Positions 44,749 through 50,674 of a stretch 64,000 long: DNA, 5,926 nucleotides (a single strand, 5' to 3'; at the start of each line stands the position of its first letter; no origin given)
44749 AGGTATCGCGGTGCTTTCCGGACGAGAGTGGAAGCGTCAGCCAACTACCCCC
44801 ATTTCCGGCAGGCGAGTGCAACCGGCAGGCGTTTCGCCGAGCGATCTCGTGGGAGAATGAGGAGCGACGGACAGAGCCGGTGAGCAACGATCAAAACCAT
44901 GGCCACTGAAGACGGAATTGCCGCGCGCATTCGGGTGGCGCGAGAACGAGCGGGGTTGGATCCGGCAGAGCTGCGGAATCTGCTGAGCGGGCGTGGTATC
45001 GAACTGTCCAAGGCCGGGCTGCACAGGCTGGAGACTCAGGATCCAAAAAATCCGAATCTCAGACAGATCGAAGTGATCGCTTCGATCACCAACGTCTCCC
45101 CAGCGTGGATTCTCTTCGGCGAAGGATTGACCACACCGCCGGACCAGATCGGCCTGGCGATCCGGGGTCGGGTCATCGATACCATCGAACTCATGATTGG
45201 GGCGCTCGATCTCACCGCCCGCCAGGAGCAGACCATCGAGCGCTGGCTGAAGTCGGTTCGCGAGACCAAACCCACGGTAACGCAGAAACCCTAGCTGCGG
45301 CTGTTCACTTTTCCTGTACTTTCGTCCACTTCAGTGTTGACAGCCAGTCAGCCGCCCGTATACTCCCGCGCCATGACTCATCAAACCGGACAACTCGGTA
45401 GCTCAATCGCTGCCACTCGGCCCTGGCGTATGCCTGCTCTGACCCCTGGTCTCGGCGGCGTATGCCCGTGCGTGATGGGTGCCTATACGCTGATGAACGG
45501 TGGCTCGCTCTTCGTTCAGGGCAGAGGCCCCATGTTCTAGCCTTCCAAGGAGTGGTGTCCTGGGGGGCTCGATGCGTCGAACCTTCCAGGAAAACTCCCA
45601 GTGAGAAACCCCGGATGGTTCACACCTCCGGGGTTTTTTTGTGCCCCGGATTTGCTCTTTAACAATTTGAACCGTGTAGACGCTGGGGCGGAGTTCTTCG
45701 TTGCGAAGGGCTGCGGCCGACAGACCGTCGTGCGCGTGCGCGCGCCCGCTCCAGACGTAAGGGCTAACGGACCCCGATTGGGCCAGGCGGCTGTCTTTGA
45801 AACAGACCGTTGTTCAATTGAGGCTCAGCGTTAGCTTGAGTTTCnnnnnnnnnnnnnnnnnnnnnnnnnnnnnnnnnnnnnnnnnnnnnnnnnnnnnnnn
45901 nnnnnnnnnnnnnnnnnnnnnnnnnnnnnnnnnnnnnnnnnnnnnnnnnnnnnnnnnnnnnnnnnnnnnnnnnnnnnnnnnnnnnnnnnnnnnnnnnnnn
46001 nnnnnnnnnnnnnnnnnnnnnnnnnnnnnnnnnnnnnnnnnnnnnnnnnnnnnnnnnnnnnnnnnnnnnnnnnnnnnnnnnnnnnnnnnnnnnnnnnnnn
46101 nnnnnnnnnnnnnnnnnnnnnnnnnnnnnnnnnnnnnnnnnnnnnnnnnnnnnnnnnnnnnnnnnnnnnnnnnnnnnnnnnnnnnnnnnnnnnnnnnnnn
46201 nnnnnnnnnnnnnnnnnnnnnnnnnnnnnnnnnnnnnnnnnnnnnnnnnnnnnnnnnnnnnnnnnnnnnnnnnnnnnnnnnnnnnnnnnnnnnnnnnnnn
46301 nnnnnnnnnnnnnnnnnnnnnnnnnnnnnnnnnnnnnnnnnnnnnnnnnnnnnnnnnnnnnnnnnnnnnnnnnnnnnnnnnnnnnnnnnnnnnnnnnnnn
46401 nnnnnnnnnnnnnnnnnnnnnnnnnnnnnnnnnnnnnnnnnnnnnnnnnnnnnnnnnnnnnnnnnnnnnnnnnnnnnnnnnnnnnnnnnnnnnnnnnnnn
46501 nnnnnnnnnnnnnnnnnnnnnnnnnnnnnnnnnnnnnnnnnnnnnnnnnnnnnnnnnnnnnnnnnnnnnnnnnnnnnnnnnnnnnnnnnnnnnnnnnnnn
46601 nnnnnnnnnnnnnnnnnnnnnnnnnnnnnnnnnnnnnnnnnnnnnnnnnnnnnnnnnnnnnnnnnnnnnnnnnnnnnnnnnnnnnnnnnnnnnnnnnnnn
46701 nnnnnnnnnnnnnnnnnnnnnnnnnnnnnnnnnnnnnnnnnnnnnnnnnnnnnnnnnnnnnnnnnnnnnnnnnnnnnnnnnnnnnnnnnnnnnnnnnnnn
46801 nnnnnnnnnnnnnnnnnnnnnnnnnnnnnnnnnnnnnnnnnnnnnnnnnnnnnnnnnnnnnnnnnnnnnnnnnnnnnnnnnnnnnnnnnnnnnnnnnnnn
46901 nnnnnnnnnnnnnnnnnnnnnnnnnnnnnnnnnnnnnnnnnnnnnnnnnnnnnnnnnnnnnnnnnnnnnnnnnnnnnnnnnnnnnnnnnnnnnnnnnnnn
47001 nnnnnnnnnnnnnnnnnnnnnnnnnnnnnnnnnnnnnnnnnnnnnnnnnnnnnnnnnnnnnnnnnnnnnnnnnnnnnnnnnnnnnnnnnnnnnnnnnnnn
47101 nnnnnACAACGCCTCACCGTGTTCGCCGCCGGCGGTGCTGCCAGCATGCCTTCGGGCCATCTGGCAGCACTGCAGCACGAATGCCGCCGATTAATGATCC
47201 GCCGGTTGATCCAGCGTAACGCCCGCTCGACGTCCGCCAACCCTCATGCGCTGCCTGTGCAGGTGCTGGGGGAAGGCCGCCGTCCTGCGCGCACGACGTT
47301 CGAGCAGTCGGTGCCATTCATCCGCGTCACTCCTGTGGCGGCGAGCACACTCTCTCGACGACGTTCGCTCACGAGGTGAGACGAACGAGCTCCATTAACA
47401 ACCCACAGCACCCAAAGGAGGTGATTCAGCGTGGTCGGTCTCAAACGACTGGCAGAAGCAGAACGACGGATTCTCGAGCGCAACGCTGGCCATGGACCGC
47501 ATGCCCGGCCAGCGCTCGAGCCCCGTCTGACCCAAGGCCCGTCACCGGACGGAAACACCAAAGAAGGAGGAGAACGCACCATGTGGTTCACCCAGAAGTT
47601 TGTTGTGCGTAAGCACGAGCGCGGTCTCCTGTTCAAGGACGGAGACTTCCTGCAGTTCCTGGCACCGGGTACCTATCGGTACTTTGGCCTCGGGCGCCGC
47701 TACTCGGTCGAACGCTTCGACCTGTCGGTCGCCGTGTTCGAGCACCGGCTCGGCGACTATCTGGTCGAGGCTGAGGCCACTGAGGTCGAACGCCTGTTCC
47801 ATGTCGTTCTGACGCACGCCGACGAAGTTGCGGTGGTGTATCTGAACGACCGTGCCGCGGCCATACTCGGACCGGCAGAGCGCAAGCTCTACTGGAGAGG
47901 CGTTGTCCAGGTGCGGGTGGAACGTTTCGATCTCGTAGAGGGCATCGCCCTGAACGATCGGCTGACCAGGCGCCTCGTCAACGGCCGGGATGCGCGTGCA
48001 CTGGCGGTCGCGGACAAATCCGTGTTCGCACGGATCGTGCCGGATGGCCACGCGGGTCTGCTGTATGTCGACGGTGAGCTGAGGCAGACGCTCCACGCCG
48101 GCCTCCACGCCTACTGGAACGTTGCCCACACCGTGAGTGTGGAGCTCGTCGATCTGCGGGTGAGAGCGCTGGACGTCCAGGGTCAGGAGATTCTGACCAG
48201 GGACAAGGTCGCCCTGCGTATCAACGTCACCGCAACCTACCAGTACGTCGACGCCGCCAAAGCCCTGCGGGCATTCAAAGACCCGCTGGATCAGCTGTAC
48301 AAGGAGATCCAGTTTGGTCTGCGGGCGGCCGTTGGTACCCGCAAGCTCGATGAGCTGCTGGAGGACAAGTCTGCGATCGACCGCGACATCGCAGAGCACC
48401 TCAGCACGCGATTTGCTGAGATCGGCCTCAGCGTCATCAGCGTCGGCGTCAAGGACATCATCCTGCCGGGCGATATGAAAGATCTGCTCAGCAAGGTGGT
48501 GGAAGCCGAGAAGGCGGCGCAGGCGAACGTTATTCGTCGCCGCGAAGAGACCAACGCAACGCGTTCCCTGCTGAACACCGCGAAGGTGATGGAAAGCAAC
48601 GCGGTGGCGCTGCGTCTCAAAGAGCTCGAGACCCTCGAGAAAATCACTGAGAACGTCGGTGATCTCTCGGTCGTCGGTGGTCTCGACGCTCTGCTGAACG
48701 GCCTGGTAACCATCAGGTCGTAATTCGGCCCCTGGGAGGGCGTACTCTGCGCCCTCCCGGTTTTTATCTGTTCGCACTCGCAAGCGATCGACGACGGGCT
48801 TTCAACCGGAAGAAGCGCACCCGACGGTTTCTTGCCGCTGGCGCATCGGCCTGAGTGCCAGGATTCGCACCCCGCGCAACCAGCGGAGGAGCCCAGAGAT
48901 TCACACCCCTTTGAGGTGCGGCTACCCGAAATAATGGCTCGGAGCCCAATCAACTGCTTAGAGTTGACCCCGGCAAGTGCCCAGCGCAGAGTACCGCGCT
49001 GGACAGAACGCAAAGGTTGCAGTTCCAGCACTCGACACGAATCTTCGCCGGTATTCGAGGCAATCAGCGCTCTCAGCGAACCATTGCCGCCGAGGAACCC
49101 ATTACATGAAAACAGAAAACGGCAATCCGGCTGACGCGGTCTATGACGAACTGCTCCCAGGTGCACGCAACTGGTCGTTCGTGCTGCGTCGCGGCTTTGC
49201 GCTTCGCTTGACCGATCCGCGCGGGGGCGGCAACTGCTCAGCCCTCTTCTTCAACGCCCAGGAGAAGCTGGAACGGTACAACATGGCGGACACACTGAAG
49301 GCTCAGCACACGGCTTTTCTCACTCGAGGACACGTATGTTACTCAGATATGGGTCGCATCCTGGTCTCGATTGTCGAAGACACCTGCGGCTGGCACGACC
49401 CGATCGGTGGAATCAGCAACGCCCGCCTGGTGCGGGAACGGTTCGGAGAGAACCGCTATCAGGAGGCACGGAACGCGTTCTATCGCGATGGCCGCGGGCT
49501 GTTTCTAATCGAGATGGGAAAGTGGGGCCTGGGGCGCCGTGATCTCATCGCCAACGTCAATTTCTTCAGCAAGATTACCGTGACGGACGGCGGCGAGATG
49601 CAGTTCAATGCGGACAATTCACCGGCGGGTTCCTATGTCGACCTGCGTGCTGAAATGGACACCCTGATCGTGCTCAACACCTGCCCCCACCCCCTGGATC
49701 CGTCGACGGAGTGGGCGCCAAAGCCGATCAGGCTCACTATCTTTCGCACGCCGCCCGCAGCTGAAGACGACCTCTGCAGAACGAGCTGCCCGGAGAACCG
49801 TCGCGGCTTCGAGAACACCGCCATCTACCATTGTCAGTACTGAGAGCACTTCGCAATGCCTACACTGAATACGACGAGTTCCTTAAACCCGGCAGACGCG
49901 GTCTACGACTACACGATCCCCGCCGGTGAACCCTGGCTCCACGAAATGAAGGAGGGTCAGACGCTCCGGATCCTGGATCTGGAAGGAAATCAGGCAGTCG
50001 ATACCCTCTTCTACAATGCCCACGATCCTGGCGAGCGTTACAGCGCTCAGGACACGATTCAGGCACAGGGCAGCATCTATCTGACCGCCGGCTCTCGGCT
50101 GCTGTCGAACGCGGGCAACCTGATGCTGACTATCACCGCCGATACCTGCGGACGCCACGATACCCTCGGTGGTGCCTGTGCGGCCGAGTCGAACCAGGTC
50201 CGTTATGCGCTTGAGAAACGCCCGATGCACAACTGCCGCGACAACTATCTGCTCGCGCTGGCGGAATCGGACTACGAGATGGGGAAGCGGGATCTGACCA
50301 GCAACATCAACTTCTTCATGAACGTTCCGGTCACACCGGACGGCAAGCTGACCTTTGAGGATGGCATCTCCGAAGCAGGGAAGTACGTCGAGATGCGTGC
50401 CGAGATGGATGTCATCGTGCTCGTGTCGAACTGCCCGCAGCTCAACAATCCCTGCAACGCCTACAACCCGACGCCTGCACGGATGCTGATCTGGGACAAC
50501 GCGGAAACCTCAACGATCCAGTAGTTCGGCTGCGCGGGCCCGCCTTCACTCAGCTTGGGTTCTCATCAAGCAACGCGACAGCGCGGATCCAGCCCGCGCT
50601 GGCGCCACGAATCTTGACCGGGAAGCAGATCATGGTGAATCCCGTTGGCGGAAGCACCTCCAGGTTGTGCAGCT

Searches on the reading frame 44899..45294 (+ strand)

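Call 30: search_protein_families(library=pfam, proteins=[window:44899-45294:+], max_evalue=0.0001)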
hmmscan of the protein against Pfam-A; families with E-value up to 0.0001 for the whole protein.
window:44899-45294:+ (131 aa): 1 family
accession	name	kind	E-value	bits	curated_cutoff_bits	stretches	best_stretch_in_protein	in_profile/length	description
PF13560.12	HTH_31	-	2.2e-05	25.1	27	1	8-69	3-59/64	Helix-turn-helix domain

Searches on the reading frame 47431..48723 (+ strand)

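Call 30: search_protein_families(library=pfam, proteins=[window:47431-48723:+], max_evalue=0.0001)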
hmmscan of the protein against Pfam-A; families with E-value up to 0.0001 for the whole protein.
window:47431-48723:+ (430 aa): 1 family
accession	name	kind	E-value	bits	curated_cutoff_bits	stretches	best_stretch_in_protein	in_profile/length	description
PF01145.31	Band_7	-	3.1e-29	102.7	23.6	1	202-373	2-175/176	SPFH domain / Band 7 family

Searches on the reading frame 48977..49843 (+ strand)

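Call 30: search_protein_families(library=pfam, proteins=[window:48977-49843:+], max_evalue=0.0001)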
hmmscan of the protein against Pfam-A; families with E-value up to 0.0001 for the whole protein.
window:48977-49843:+ (288 aa): 1 family
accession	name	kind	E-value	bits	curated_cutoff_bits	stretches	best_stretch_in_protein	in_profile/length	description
PF09347.15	DUF1989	-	1.2e-58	197.9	27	1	59-230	2-168/168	Domain of unknown function (DUF1989)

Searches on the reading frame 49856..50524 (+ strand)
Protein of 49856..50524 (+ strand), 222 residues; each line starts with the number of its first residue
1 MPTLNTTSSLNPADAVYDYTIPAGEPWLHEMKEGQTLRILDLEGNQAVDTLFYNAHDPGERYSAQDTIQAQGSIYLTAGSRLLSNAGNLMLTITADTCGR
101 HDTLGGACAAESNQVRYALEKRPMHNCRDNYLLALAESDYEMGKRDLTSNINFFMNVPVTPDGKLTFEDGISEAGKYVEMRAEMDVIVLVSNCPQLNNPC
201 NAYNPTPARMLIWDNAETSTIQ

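Call 30: search_protein_families(library=pfam, proteins=[window:49856-50524:+], max_evalue=0.0001)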
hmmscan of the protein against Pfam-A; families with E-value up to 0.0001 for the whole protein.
window:49856-50524:+ (222 aa): 1 family
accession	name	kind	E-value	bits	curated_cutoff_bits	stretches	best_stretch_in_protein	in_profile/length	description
PF09347.15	DUF1989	-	5.7e-74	247.8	27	1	20-187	2-168/168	Domain of unknown function (DUF1989)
